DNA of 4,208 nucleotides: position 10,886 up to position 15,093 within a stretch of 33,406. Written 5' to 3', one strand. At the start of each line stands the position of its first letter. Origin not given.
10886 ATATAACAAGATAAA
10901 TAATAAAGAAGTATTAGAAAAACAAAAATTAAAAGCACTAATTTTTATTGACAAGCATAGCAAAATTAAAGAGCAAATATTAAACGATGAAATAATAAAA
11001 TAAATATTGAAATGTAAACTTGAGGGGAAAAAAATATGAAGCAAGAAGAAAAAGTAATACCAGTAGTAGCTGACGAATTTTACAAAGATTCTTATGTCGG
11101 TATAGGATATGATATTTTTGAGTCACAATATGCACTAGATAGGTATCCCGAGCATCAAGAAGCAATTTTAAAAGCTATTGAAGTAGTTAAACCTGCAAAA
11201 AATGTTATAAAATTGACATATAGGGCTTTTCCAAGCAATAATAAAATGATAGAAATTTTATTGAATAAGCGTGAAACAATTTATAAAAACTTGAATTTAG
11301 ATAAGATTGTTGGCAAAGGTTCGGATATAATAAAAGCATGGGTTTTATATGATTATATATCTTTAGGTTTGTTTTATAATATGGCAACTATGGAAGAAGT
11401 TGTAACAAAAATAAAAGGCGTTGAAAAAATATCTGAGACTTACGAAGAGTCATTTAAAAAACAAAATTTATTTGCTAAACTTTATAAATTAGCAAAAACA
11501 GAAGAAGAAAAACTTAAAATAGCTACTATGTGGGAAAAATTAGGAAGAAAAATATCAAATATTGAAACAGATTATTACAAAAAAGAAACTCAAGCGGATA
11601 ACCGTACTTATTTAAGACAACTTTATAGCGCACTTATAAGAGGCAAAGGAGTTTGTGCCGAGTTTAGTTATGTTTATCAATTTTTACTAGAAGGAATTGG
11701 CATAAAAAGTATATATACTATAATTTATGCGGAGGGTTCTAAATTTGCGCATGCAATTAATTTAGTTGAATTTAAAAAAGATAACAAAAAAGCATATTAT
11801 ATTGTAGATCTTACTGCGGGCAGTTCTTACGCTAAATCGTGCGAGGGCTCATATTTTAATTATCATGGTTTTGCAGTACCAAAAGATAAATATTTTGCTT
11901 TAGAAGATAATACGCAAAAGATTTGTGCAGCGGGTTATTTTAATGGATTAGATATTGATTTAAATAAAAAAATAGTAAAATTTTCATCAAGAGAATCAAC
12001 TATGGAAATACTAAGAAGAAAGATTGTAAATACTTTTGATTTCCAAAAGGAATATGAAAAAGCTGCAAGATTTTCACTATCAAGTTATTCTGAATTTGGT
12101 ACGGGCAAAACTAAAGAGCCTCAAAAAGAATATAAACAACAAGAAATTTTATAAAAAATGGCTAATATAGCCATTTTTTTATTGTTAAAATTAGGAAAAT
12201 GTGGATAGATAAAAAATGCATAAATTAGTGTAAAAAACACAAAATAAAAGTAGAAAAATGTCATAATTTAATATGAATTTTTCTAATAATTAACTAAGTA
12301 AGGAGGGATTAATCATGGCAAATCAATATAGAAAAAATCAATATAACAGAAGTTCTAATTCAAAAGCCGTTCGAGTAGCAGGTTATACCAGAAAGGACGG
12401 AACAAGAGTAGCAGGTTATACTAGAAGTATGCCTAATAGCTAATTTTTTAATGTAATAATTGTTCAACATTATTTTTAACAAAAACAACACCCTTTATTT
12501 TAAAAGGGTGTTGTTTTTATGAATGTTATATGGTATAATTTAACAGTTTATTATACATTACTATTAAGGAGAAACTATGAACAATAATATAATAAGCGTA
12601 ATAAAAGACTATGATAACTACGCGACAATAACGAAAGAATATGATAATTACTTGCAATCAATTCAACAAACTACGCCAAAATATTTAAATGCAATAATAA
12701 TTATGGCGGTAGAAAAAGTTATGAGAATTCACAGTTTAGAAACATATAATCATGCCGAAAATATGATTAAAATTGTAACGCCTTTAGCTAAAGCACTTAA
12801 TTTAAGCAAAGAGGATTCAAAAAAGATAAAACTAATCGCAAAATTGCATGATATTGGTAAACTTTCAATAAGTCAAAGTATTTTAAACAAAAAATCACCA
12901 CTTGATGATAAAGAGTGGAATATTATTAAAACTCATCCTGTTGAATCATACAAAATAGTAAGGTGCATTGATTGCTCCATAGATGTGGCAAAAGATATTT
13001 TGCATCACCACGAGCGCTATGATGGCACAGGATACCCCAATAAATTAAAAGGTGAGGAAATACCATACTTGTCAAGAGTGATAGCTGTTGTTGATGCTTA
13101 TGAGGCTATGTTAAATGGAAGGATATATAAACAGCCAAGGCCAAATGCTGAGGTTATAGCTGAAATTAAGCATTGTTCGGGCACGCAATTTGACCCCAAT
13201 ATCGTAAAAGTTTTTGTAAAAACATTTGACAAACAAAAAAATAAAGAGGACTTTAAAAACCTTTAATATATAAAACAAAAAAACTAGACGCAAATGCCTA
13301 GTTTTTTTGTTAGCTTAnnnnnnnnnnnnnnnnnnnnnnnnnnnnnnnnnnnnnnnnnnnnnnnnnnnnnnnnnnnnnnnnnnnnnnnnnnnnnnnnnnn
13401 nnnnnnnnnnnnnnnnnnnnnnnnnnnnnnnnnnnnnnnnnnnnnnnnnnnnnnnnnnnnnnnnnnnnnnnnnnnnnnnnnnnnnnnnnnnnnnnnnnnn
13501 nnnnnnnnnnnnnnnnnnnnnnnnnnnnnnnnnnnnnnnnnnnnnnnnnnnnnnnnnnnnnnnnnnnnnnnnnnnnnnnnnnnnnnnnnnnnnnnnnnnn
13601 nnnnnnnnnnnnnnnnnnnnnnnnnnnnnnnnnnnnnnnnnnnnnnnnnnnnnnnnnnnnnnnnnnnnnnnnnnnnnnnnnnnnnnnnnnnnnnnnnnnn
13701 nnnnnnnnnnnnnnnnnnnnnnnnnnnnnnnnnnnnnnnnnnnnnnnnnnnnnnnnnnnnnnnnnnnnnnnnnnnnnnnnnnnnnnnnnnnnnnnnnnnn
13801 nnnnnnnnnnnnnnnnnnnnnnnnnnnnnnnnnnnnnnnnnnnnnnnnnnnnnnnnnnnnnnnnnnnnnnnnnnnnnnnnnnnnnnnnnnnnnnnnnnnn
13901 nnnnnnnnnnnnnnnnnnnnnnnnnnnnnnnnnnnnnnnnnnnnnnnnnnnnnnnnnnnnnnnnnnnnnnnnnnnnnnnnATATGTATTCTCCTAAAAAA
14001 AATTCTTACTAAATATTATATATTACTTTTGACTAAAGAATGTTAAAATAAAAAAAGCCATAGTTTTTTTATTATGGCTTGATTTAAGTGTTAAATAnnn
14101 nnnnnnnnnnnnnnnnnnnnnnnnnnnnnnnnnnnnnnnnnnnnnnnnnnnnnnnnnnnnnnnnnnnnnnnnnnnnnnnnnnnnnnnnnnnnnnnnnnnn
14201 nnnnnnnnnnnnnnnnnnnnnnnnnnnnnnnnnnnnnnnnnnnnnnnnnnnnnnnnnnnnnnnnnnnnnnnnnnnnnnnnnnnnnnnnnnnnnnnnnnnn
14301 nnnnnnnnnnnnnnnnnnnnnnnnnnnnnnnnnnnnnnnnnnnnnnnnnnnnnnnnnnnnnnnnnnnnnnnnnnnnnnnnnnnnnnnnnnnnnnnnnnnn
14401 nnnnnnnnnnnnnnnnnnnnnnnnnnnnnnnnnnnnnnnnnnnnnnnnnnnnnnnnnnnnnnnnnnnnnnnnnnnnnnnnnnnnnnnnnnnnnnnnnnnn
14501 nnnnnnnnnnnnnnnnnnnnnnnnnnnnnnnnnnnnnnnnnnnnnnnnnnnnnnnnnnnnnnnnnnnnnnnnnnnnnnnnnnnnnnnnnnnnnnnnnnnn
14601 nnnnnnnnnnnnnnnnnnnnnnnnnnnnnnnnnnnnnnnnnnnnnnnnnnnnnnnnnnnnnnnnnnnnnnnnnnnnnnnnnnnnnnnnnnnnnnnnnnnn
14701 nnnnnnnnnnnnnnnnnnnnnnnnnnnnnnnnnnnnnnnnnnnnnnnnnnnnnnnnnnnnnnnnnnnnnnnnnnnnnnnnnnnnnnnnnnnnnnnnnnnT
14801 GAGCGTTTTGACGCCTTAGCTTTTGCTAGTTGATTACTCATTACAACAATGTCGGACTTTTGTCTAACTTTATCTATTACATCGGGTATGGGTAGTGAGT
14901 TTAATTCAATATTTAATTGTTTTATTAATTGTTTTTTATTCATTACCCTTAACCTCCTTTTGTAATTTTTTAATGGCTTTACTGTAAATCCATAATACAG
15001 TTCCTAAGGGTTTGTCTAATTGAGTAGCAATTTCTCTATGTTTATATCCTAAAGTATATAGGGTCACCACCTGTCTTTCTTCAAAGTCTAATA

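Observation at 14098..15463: ECF sigma factor paired with a hybrid anti-sigma carrying an RsgI-type Asn-Pro (DINPS) juxtamembrane domain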

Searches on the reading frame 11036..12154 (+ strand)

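Call 24: search_protein_families(library=pfam, proteins=[window:11036-12154:+], max_evalue=0.001)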
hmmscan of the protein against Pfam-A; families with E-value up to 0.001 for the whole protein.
window:11036-12154:+ (372 aa): 1 family
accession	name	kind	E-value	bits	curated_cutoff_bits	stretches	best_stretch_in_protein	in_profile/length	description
PF04473.18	DUF553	-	0.00044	20.2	20.5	0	150-258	4-112/140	Transglutaminase-like domain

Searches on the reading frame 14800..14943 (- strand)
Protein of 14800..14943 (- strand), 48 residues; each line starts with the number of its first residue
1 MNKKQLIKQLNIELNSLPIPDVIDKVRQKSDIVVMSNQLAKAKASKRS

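Call 88: search_solved_structures(query=A9, max_evalue=10, show_alignments=2)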
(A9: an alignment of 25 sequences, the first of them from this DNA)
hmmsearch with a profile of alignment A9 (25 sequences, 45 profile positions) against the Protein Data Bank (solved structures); distinct sequences matched with E-value up to 10: 1.
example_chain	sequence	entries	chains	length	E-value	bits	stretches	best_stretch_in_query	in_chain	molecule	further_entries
6gxr_A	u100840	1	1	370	0.00014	25.3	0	25-37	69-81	BP39L lectin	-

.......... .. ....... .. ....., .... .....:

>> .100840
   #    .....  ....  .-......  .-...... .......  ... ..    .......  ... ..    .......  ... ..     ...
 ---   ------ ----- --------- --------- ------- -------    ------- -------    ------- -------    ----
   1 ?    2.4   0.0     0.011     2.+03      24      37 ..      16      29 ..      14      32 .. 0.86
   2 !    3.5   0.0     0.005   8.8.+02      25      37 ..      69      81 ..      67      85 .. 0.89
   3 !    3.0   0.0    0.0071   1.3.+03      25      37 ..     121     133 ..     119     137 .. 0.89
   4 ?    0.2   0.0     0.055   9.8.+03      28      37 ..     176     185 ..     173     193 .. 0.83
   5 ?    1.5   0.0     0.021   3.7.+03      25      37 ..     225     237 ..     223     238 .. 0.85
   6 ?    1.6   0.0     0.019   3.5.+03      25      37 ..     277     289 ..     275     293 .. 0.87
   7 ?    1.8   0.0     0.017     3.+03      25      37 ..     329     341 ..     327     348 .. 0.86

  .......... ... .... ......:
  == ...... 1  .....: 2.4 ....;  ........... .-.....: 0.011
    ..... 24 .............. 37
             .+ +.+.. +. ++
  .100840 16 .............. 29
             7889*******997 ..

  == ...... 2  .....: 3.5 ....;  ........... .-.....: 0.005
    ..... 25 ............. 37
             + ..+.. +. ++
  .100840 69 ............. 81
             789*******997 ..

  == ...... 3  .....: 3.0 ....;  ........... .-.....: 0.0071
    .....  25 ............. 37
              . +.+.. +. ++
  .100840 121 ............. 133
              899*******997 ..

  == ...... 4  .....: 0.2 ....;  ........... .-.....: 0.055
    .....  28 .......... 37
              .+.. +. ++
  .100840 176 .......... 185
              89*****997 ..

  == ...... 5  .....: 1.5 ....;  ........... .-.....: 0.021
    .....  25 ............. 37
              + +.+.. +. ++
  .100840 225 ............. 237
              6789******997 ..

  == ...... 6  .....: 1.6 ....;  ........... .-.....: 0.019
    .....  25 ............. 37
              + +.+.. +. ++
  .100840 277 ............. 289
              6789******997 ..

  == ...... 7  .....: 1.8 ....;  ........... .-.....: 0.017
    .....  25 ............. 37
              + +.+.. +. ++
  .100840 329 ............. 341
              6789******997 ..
